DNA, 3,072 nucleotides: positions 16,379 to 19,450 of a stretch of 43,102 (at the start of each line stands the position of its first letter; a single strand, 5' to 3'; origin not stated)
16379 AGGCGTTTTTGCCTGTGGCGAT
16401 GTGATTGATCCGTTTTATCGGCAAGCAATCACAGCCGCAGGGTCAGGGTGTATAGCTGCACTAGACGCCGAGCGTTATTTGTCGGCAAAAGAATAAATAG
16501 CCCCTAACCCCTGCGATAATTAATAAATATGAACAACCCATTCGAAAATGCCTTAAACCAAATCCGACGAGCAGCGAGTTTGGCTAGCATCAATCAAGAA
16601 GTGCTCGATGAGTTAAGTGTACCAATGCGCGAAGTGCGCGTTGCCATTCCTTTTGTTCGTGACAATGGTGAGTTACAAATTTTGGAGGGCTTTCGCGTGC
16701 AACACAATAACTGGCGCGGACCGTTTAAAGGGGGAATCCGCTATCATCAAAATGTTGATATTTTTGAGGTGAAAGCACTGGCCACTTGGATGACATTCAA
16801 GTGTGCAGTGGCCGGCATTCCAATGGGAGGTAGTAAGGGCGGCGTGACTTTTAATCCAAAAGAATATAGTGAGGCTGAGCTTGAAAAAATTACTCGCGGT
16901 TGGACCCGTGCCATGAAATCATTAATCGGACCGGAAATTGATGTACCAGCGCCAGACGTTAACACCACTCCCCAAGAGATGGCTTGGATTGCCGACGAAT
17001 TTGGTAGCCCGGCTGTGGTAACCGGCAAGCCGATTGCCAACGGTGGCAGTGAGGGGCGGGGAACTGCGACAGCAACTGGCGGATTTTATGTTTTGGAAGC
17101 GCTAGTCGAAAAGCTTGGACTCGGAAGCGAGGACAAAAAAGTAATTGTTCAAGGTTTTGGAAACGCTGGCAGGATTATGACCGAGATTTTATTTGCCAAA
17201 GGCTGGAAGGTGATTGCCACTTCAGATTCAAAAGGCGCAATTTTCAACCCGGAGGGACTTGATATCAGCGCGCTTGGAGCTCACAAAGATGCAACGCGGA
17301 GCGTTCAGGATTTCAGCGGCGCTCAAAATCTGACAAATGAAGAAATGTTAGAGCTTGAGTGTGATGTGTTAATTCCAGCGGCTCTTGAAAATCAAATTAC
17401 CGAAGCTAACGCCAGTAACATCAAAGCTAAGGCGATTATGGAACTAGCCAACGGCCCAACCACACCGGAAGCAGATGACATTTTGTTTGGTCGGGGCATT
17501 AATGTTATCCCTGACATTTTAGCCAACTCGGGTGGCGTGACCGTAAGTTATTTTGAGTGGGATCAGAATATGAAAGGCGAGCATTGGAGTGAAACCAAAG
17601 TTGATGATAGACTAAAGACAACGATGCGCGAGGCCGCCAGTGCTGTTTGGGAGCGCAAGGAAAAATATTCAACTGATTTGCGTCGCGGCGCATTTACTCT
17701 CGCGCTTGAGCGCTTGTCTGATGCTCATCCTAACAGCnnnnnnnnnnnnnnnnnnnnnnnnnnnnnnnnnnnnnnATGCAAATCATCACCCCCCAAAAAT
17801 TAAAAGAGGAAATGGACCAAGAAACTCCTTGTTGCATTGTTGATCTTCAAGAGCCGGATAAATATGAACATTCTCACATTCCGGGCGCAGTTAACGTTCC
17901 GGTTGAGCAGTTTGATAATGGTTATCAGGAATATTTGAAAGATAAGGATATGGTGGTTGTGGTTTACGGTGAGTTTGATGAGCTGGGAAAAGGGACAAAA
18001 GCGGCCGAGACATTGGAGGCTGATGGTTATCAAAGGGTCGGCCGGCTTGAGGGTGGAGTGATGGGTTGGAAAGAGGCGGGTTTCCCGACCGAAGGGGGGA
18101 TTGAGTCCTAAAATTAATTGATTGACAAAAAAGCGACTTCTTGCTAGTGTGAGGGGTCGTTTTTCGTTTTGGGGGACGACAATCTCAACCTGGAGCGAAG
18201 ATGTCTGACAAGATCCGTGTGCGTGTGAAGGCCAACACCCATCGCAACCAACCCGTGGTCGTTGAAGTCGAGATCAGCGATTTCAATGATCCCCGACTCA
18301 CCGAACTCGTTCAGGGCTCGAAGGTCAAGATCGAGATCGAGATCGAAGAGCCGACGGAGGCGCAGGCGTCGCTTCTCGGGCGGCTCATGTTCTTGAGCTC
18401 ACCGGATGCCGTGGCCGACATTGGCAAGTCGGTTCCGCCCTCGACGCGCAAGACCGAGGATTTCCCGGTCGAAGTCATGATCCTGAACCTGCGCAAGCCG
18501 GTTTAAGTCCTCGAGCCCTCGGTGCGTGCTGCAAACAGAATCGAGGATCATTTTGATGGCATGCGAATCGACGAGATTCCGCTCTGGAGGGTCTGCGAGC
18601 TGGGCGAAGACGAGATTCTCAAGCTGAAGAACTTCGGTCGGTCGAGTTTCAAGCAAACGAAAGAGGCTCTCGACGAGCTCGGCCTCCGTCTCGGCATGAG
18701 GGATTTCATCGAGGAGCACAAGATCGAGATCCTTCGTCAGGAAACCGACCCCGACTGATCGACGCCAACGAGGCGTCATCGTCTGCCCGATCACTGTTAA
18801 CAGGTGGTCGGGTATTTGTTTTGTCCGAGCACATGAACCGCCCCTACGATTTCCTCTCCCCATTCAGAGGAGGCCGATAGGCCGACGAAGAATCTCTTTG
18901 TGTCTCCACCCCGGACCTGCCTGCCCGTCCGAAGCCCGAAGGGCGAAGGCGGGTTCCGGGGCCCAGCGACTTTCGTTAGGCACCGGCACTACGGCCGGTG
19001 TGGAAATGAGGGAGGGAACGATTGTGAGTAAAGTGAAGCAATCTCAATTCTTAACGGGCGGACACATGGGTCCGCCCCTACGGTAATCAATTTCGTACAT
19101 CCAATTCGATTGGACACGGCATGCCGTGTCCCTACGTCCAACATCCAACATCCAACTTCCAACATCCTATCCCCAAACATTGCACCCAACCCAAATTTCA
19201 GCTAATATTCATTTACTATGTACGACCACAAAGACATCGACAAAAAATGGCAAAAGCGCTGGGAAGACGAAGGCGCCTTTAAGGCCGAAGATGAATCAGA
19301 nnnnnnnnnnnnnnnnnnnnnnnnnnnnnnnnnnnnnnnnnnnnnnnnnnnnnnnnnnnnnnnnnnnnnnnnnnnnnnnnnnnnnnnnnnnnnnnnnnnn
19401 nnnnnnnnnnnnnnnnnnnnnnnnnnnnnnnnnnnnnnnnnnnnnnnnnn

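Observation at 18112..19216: About 1.1 kb high-GC island inserted between two AT-rich housekeeping genes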

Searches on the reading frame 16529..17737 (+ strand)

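Call 11: search_protein_families(library=pfam, proteins=[window:16529-17737:+], max_evalue=1)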
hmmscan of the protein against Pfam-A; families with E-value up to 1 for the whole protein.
window:16529-17737:+ (403 aa): 3 families
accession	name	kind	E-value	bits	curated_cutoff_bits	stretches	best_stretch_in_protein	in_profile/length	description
PF00208.27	ELFV_dehydrog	-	3.2e-76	256.7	23.4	1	172-400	1-237/241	Glutamate/Leucine/Phenylalanine/Valine dehydrogenase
PF02812.23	ELFV_dehydrog_N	-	1.4e-53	180.5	25.3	1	32-158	1-127/129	Glu/Leu/Phe/Val dehydrogenase, dimerisation domain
PF05088.18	Bac_GDH_CD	-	0.12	11.3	22.8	0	289-344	393-448/497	Bacterial NAD-glutamate dehydrogenase, catalytic domain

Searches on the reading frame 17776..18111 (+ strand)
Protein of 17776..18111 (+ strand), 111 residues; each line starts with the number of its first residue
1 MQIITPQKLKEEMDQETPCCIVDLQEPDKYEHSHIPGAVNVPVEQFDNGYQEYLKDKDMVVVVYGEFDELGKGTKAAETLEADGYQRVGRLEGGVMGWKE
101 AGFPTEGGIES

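Call 11: search_protein_families(library=pfam, proteins=[window:17776-18108:+], max_evalue=1)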
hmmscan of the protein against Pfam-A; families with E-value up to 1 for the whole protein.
window:17776-18108:+ (111 aa): 1 family
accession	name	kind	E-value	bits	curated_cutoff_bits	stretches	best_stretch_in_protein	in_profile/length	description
PF00581.25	Rhodanese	-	3.6e-17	63.1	22.2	1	5-101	1-102/102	Rhodanese-like domain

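Call 61: find_encoding_contigs(protein=window:17776-18111:+, flank=2500, max_places=10)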
Protein window:17776-18111:+ (111 aa): 23 contigs read that carry it; 6 places shown.
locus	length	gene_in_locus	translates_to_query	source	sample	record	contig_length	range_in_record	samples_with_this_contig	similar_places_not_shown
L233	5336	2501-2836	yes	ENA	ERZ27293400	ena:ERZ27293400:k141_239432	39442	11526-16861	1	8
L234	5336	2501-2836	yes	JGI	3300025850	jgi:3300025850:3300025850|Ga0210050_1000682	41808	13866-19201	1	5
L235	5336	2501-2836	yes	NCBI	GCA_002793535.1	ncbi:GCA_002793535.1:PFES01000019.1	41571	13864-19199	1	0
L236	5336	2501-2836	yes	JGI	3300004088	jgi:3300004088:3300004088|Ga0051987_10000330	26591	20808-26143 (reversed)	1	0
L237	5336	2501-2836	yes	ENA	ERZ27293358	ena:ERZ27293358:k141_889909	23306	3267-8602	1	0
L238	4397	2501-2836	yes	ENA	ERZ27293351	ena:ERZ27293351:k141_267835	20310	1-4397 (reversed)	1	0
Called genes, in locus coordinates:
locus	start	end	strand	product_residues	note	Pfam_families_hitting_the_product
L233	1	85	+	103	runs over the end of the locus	PF00085:Thioredoxin, PF14595:Thioredoxin_9 (weak), PF13098:Thioredoxin_2, PF13905:Thioredoxin_8 (faint)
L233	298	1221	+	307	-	PF00890:FAD_binding_2 (faint), PF01134:GIDA (faint), PF03486:HI0933_like (faint), PF07992:Pyr_redox_2, PF13738:Pyr_redox_3, PF00070:Pyr_redox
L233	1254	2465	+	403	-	PF02812:ELFV_dehydrog_N, PF00208:ELFV_dehydrog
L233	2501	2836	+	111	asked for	PF00581:Rhodanese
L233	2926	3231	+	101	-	-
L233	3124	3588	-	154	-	-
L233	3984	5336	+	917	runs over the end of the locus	PF00133:tRNA-synt_1, PF01406:tRNA-synt_1e (faint), PF09334:tRNA-synt_1g, PF13603:tRNA-synt_1_2, PF00133:tRNA-synt_1, PF08264:Anticodon_1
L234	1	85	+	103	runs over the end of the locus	PF00085:Thioredoxin, PF14595:Thioredoxin_9 (weak), PF13098:Thioredoxin_2, PF13905:Thioredoxin_8 (faint)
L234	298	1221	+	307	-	PF00890:FAD_binding_2 (faint), PF01134:GIDA (faint), PF03486:HI0933_like (faint), PF07992:Pyr_redox_2, PF13738:Pyr_redox_3, PF00070:Pyr_redox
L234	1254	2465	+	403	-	PF02812:ELFV_dehydrog_N, PF00208:ELFV_dehydrog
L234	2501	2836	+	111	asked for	PF00581:Rhodanese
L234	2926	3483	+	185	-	-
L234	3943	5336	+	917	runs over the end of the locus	PF00133:tRNA-synt_1, PF01406:tRNA-synt_1e (faint), PF09334:tRNA-synt_1g, PF13603:tRNA-synt_1_2, PF00133:tRNA-synt_1, PF08264:Anticodon_1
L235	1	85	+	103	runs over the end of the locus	PF00085:Thioredoxin, PF14595:Thioredoxin_9 (weak), PF13098:Thioredoxin_2, PF13905:Thioredoxin_8 (faint)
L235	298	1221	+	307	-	PF00890:FAD_binding_2 (faint), PF01134:GIDA (faint), PF03486:HI0933_like (faint), PF07992:Pyr_redox_2, PF13738:Pyr_redox_3, PF00070:Pyr_redox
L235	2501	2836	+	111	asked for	PF00581:Rhodanese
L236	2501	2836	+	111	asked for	PF00581:Rhodanese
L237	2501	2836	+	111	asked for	PF00581:Rhodanese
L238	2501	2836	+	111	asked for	PF00581:Rhodanese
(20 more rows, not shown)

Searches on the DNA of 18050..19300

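Call 10: search_rna_families(source=window, start=18050, end=19300, threshold=evalue, max_evalue=10)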
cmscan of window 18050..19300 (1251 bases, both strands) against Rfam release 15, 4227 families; matches with E-value up to 10: 3.
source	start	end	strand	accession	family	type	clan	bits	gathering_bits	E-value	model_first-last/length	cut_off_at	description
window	18888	18972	+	RF03301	mir-3154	Gene; miRNA;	-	18.8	64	1.8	1-86/86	no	mir-3154 microRNA precursor family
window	18700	18819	+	RF02501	Atu_C7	Gene; sRNA;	-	17.7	45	0.15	1-157/157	no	Rhizobiales sRNA Atu_C7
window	18979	19021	-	RF01519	CC0196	Gene; sRNA;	-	14.8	35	2.1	1-58/58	no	Caulobacter sRNA CC0196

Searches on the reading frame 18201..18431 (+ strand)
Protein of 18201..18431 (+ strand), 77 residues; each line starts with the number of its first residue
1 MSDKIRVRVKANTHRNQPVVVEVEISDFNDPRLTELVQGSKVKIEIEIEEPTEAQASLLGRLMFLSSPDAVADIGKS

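Call 52: find_homologous_proteins(query=A2, max_evalue=0.01)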
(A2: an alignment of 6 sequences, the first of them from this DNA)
Query A2 (6 sequences): 340 candidates shared short words with the query, none scored E <= 0.01.
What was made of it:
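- Tried and rejected: A search with an N-domain-only profile found nothing significant (call 52).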

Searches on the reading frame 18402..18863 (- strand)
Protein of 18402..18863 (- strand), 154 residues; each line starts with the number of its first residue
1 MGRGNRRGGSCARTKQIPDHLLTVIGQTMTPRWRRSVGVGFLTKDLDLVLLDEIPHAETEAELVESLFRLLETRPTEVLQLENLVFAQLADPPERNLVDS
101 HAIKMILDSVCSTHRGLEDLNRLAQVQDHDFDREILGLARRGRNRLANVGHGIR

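Call 11: search_protein_families(library=pfam, proteins=[window:18402-18863:-], max_evalue=1)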
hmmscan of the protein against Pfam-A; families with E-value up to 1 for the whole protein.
window:18402-18863:- (154 aa): 0 families

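Call 12: search_protein_families(library=ncbifam, proteins=[window:18402-18863:-], max_evalue=1)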
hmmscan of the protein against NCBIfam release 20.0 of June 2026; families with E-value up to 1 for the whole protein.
window:18402-18863:- (154 aa): 1 family
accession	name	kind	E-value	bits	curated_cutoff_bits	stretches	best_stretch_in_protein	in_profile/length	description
NF002548.0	PRK02101.2-6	equivalog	0.022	14.3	391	1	57-125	139-205/251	peroxide stress protein YaaA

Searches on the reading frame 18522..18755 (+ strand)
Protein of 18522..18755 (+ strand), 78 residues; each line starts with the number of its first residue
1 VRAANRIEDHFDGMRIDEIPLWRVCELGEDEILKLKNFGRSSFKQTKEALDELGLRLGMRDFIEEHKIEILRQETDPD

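Call 11: search_protein_families(library=pfam, proteins=[window:18522-18755:+], max_evalue=1)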
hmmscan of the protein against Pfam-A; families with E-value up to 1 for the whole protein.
window:18522-18755:+ (78 aa): 2 families
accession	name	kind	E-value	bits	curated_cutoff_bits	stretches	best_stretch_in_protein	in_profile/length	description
PF03118.21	RNA_pol_A_CTD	-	0.0033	17.6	23.8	1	25-52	40-67/67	Bacterial RNA polymerase, alpha chain C terminal domain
PF24548.1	EF_EFCAB10_C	-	0.08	13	32.5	1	33-61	10-38/60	EFCAB10, C-terminal EF-hand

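Call 12: search_protein_families(library=ncbifam, proteins=[window:18522-18755:+], max_evalue=1)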
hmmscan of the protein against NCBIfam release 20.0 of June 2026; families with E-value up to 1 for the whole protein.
window:18522-18755:+ (78 aa): 9 families
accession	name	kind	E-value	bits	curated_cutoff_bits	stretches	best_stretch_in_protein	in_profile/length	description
NF003513.0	PRK05182.1-2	equivalog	1.2e-07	31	302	1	28-60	286-318/338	DNA-directed RNA polymerase subunit alpha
NF003517.0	PRK05182.2-3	equivalog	2.5e-05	23.4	356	1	27-69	288-329/344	DNA-directed RNA polymerase subunit alpha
NF003519.0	PRK05182.2-5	equivalog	6.5e-05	22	277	1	24-60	281-317/320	DNA-directed RNA polymerase subunit alpha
TIGR02027.1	rpoA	equivalog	0.00025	20.3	227.8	1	26-59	264-297/298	DNA-directed RNA polymerase subunit alpha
NF003514.0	PRK05182.1-4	equivalog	0.009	14.6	434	1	26-58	277-309/338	DNA-directed RNA polymerase subunit alpha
NF003515.0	PRK05182.2-1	equivalog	0.01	15.1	406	1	26-58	279-311/314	DNA-directed RNA polymerase subunit alpha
NF003518.0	PRK05182.2-4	equivalog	0.011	15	523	1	23-57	274-308/312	DNA-directed RNA polymerase subunit alpha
NF005841.0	PRK07758.1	equivalog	0.019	15.2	115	1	25-56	62-93/95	hypothetical protein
NF003516.0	PRK05182.2-2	equivalog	0.028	13.6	353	1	26-59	275-305/315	DNA-directed RNA polymerase subunit alpha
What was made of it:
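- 18507..18758 (+): Remainder of the same reading frame: the alphaCTD-like helix-hairpin-helix domain, with the true stop TGA at 18756-18758. Possible restart codons are GTG 18522 (78 aa) and ATG 18561 (65 aa). I see no Shine-Dalgarno-like motif before either. NCBIfam rpoA models align across the stop (call 12).
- rpoA models align across the stop (call 12).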
